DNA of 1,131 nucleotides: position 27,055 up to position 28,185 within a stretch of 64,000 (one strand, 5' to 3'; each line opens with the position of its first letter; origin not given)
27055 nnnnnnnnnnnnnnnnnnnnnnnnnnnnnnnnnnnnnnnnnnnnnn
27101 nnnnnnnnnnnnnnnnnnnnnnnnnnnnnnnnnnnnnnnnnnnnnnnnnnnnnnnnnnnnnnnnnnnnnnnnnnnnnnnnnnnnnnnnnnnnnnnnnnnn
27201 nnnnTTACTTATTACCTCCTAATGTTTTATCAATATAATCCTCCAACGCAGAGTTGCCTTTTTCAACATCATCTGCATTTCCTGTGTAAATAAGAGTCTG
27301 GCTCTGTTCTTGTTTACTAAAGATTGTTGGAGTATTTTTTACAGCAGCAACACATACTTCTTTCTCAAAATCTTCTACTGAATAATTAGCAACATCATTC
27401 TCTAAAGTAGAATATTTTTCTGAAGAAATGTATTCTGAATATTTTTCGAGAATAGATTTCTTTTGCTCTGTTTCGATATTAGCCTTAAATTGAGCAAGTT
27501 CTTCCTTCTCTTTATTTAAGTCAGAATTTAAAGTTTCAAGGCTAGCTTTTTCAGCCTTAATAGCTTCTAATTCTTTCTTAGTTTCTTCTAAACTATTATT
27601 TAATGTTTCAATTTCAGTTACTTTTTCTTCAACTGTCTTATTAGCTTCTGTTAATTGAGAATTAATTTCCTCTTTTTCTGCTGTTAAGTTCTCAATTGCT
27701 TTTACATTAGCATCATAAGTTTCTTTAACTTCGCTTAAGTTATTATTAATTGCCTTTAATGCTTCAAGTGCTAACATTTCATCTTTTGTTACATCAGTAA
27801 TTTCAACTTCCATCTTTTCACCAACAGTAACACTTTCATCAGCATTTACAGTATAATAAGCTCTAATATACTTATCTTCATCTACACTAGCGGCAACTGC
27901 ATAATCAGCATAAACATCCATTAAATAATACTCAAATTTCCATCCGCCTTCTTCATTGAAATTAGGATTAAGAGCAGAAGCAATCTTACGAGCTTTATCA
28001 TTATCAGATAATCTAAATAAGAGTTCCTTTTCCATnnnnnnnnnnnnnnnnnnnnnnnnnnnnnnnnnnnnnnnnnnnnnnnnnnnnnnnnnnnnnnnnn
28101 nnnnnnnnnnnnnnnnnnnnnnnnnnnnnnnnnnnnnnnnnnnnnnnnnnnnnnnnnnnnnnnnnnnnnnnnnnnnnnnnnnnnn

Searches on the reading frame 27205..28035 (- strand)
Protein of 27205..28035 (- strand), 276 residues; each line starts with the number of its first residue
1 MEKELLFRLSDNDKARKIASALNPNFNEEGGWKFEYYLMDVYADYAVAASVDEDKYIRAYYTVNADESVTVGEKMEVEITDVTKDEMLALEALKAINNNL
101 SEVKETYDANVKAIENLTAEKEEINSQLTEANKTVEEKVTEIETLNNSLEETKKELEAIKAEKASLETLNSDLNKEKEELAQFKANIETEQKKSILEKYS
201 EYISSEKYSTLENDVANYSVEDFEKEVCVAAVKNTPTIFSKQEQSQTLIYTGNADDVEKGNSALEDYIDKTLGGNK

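Call 12: search_protein_families(library=pfam, proteins=[window:27205-28035:-], max_evalue=0.01)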
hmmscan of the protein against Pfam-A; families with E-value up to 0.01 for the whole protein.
window:27205-28035:- (276 aa): 2 families
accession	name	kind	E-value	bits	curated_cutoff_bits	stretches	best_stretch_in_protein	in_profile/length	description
PF13166.12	AAA_13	-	0.0058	15.8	36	1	73-221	286-431/713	AAA domain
PF16515.11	HIP1_clath_bdg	-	0.0085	16.9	28.8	0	123-194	10-82/99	Clathrin-binding domain of Huntingtin-interacting protein 1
